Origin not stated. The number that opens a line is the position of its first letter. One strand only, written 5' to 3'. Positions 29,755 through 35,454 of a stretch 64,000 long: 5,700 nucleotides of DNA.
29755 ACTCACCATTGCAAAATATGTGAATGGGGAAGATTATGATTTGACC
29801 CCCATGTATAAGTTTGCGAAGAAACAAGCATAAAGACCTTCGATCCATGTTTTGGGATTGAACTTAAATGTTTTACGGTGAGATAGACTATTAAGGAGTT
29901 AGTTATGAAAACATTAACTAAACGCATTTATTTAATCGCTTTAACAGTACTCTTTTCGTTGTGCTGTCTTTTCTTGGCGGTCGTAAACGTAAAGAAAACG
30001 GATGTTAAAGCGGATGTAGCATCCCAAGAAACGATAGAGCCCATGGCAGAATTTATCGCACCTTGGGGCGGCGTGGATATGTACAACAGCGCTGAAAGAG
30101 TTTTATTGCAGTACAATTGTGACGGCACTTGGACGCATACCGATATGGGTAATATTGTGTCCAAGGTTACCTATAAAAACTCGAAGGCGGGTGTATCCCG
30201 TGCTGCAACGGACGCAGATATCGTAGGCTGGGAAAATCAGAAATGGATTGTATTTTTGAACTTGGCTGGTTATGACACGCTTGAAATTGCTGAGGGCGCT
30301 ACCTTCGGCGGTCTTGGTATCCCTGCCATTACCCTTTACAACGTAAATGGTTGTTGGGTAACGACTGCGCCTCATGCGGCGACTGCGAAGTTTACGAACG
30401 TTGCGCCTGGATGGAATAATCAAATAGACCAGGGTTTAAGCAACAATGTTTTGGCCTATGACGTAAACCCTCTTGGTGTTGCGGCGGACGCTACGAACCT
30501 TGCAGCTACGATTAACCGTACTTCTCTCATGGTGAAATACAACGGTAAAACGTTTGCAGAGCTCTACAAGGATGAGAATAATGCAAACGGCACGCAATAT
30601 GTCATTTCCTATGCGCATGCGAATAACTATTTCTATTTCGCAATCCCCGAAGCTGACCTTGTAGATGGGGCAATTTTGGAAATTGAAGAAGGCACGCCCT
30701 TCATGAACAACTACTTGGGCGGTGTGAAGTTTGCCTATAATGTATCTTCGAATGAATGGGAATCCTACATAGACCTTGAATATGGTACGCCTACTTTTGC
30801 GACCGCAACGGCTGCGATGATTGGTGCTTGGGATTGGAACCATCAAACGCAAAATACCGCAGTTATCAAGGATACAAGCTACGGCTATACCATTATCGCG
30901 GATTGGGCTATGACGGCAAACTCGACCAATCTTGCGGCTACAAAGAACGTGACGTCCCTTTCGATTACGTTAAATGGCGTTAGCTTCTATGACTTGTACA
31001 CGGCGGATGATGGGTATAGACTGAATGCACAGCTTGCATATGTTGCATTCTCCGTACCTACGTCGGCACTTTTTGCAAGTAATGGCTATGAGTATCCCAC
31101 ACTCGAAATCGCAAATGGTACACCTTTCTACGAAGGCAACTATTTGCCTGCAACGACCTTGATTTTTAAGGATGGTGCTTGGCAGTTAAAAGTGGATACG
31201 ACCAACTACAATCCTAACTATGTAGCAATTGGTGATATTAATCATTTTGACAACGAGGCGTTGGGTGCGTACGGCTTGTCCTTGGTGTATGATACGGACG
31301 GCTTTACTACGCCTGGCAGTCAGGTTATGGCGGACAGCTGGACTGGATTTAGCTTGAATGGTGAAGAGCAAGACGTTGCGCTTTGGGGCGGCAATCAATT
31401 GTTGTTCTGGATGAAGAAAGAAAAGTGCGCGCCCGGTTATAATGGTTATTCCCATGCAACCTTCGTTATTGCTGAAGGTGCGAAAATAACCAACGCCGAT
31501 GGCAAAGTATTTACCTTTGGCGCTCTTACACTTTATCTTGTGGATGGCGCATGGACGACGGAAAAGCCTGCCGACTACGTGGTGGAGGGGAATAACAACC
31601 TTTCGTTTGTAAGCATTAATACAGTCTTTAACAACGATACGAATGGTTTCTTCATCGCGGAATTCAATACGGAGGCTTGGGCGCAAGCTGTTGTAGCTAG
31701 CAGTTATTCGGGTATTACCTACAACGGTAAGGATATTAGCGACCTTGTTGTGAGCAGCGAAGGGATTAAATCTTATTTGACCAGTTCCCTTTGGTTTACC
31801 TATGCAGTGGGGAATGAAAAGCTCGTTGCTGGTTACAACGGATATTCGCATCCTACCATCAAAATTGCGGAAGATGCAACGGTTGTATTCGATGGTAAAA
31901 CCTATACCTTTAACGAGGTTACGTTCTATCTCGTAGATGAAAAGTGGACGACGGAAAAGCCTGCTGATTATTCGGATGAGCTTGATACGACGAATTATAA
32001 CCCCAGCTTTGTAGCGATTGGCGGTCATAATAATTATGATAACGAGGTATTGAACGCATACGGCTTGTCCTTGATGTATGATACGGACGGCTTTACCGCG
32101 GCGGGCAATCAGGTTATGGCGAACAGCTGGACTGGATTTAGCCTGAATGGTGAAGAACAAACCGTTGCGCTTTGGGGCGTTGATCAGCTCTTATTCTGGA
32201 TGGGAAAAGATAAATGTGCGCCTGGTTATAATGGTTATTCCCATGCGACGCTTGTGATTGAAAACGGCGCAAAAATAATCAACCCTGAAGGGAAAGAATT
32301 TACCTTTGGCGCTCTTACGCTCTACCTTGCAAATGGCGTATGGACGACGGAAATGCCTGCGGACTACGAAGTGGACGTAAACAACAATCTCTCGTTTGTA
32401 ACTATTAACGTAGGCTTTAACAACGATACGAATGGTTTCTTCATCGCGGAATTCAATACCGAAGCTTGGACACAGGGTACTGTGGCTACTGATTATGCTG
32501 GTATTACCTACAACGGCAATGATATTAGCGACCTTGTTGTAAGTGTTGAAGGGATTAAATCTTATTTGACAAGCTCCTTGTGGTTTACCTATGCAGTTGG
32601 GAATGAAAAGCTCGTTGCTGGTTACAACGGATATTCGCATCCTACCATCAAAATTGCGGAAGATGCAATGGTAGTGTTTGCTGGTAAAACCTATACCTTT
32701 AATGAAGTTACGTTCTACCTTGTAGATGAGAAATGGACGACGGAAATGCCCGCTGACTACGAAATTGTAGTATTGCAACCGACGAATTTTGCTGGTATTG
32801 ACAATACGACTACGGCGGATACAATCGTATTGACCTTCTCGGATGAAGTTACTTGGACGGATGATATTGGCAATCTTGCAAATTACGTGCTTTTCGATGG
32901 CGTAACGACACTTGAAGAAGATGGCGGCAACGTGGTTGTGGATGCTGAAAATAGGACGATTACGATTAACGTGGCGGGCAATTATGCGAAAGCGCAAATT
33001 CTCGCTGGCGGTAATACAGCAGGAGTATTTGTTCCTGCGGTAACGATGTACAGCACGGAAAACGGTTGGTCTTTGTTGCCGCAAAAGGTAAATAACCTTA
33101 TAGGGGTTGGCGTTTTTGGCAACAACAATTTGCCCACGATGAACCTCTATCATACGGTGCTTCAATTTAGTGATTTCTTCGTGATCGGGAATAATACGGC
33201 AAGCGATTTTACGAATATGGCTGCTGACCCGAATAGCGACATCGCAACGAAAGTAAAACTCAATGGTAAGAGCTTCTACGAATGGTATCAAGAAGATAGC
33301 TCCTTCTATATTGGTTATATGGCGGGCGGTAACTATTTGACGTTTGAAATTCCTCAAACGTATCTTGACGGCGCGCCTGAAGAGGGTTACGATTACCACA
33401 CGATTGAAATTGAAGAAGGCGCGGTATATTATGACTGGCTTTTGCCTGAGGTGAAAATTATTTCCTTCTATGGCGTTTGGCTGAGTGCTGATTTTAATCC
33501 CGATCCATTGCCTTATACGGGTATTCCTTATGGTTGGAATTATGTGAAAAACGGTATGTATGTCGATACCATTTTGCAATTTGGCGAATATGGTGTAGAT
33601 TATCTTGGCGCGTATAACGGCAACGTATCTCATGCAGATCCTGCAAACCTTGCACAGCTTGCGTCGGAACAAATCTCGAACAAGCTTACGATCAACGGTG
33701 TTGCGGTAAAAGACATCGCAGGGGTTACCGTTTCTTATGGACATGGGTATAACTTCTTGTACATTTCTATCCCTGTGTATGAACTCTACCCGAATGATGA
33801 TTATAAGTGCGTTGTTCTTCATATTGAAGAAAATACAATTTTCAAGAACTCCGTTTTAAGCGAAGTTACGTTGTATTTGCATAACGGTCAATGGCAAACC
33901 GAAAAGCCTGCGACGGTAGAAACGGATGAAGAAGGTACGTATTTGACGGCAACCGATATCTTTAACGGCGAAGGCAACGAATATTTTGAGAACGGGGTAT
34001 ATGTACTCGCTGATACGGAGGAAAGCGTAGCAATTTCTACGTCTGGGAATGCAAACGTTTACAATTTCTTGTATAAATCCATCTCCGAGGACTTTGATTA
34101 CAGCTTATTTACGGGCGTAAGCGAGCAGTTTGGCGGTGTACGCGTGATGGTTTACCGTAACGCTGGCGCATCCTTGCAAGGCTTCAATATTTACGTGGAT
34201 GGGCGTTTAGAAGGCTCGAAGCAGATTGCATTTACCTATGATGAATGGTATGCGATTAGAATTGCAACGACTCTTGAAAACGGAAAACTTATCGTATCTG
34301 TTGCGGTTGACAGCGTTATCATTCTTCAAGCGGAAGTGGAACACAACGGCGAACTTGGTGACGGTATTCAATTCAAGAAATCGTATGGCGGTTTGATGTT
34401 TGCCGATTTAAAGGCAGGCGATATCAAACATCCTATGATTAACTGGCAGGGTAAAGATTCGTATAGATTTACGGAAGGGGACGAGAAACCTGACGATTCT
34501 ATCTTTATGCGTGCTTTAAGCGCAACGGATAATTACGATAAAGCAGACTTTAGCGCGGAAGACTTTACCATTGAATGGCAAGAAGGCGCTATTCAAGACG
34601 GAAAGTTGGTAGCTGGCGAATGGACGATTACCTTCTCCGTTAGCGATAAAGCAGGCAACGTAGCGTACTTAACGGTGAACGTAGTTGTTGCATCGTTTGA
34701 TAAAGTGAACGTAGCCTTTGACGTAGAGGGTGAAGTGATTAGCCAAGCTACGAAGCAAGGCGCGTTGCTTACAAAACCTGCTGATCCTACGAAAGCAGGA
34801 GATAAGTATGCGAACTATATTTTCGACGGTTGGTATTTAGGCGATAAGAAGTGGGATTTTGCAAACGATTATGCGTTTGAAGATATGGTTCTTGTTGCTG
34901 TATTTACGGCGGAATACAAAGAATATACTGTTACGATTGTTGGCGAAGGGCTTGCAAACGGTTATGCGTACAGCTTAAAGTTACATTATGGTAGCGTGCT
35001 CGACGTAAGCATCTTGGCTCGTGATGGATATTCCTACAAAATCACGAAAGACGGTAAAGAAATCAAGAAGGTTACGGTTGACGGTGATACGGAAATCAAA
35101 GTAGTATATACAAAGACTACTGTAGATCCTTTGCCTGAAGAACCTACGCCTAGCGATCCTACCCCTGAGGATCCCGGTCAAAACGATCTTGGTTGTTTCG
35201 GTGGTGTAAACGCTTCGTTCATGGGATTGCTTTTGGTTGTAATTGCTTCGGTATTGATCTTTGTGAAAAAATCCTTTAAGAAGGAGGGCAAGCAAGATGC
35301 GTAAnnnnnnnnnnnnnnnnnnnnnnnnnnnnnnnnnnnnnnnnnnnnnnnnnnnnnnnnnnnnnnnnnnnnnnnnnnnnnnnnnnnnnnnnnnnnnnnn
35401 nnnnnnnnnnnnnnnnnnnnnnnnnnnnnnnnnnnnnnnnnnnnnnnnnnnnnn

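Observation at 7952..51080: A 43-kb glycan-utilisation-like locus is dominated by seven giant secreted proteins (about 9,850 aa in total)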

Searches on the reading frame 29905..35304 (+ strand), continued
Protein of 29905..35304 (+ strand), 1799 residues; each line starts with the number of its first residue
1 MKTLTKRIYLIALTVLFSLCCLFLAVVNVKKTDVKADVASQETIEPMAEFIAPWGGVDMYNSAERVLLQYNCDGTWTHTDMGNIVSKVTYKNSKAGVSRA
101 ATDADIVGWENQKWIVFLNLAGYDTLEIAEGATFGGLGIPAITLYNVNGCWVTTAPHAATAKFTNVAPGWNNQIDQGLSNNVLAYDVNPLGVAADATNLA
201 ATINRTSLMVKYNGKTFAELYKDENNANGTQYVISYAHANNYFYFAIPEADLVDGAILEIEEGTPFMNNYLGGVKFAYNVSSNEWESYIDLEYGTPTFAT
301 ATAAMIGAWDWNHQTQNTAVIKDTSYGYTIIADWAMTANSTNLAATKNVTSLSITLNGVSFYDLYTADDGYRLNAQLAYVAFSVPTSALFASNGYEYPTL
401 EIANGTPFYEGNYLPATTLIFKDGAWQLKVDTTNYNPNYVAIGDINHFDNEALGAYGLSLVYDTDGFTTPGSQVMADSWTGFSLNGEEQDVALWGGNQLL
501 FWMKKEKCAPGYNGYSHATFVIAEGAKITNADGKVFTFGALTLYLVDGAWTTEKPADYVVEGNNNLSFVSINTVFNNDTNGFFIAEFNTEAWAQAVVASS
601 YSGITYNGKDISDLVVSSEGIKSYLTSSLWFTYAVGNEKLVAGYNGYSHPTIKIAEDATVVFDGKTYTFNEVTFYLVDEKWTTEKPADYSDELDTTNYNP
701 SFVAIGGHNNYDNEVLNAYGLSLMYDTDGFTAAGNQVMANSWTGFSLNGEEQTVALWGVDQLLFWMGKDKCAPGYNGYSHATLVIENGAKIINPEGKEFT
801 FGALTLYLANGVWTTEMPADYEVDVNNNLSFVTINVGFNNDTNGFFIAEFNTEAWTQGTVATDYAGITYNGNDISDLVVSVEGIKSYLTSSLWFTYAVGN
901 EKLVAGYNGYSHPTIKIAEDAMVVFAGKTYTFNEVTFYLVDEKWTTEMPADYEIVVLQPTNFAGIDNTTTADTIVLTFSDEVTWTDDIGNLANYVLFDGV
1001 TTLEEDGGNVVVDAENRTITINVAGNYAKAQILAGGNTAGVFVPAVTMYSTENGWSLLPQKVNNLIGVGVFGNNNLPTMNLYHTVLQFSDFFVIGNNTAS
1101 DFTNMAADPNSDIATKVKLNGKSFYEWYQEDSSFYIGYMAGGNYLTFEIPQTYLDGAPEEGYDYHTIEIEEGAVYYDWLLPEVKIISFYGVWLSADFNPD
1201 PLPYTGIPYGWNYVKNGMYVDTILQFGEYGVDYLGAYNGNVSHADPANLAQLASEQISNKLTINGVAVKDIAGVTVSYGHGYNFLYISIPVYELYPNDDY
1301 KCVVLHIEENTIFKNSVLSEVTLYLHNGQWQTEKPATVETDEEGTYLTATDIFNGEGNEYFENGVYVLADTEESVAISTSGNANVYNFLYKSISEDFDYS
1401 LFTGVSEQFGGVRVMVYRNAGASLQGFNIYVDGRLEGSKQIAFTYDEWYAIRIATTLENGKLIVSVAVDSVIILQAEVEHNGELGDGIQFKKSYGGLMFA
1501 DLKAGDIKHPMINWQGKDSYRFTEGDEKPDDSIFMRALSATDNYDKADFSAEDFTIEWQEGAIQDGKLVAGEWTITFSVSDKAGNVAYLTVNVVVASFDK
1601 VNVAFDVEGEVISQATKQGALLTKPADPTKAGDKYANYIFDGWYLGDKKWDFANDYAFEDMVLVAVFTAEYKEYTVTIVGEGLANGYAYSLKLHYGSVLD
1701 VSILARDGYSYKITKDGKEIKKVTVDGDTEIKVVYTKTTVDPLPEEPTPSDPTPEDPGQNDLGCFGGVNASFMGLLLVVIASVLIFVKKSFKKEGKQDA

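Call 83: find_encoding_contigs(protein=P0040, flank=10000, max_places=3)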
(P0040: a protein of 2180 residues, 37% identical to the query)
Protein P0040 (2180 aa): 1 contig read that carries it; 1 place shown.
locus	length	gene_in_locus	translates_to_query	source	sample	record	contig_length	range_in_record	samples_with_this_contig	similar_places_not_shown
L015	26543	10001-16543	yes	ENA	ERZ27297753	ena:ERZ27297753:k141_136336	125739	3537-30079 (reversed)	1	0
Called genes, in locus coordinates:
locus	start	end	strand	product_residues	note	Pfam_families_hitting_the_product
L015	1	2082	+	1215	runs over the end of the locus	PF09479:Flg_new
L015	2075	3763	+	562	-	PF13350:Y_phosphatase3, PF03162:Y_phosphatase2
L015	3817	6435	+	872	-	-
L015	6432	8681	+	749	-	-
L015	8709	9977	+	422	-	PF13472:Lipase_GDSL_2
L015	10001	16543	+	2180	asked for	PF00149:Metallophos (faint), PF13472:Lipase_GDSL_2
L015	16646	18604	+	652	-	PF02449:Glyco_hydro_42, PF08532:Glyco_hydro_42M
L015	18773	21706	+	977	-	-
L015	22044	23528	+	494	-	-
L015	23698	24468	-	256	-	PF25213:HVO_A0261_N (weak), PF01047:MarR (weak), PF08220:HTH_DeoR, PF08279:HTH_11, PF12802:MarR_2 (faint), PF00392:GntR (weak), PF01022:HTH_5 (faint), PF00455:DeoRC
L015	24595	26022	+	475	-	PF01266:DAO, PF04324:Fer2_BFD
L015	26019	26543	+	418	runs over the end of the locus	PF00070:Pyr_redox (faint), PF00890:FAD_binding_2 (weak), PF03486:HI0933_like (weak), PF07992:Pyr_redox_2, PF12831:FAD_oxidored, PF13738:Pyr_redox_3 (weak), PF00890:FAD_binding_2 (weak), PF13738:Pyr_redox_3, +3 more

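Call 84: search_protein_families(library=pfam, proteins=[L015:18773-21706:+, L015:22044-23528:+], max_evalue=0.01)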
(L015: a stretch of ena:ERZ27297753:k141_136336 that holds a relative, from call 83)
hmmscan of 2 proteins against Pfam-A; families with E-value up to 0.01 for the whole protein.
L015:18773-21706:+ (977 aa): 1 family
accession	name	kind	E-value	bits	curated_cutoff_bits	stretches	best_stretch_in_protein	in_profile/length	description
PF12708.12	Pect-lyase_RHGA_epim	-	1.9e-18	67.5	27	1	156-236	5-86/213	Rhamnogalacturonase A/epimerase, pectate lyase-like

L015:22044-23528:+ (494 aa): 0 families

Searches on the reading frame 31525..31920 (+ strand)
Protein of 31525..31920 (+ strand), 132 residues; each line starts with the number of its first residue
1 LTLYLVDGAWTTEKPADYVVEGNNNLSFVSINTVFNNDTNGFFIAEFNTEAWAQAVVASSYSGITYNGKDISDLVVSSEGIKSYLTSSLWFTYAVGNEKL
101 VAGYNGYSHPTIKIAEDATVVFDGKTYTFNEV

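Call 49: search_protein_representatives(alignment_id=A2)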
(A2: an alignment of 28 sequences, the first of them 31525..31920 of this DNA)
Query: 28 sequences, 134 profile positions. Proteins with E-value up to 0.001 (for the whole library): 118; up to 1e-10: 77; up to 1e-30: 37. The best 118 are listed.
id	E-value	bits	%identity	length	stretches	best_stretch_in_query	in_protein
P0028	9.3e-263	874.3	-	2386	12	1-133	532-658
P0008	1.7e-186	627.5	-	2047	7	1-133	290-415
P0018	2.5e-168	568.7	-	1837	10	1-134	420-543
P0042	9.1e-146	495.6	-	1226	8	1-134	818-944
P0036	9.1e-140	476.2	-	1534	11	1-133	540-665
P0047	3.2e-136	464.7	-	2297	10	1-133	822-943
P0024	9.5e-129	440.6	-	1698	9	1-133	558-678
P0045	6.6e-108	373.1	-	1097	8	1-133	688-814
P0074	6.4e-99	344.0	-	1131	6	1-133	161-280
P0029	2.9e-98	341.9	-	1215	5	1-131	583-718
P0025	3.3e-96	335.2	-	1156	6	3-133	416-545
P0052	1.6e-93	326.6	-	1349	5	1-133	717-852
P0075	1.0e-92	324.0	-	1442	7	6-132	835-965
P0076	1.4e-82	291.1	-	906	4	1-133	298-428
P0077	8.0e-80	282.2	-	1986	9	2-132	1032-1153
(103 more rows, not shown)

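Call 55: search_protein_families(library=pfam, alignment_id=A5, max_evalue=0.001)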
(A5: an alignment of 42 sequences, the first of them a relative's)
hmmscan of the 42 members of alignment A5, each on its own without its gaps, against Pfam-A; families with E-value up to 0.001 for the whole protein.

A. member 1, P0074 (1131 aa): 1 family
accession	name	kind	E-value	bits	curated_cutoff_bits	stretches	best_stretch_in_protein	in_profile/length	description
PF09479.16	Flg_new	-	3.5e-10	40.3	27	1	990-1047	2-65/65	Listeria-Bacteroides repeat domain (List_Bact_rpt)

B. families by the number of members that match (of 42 scanned): 11 families
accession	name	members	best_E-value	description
PF09479.16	Flg_new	11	2.8e-25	Listeria-Bacteroides repeat domain (List_Bact_rpt)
PF00149.33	Metallophos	4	1.2e-19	Calcineurin-like phosphoesterase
PF19077.6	Big_13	2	1.7e-09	Bacterial Ig-like domain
PF13472.12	Lipase_GDSL_2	1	1.2e-11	GDSL-like Lipase/Acylhydrolase family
PF18981.6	InlK_D3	1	2.4e-09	Internalin K domain (D3/D4)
PF02494.22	HYR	1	8.8e-09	HYR domain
PF14168.11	YjzC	1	6.8e-06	YjzC-like protein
PF00769.24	ERM_C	1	2.7e-05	Ezrin/radixin/moesin family C terminal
PF13954.11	PapC_N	1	5.8e-05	PapC N-terminal domain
PF19572.5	PorV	1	7.4e-05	Type IX secretion system protein PorV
PF00801.26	PKD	1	0.00018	PKD domain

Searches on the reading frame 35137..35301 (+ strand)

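Call 78: search_protein_families(library=ncbifam, proteins=[window:35137-35301:+], max_evalue=10)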
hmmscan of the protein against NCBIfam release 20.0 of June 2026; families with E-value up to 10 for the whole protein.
seq(55 aa): 2 families
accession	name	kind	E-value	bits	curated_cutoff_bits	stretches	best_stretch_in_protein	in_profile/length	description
NF050061.1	DisulBndDbaCampy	equivalog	0.085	12.7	90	1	28-44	3-19/55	disulfide bond formation protein Dba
NF041738.1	GG_III-CTERM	domain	0.09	12.7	22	1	30-45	8-23/28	GGIII-like transmembrane region-containing protein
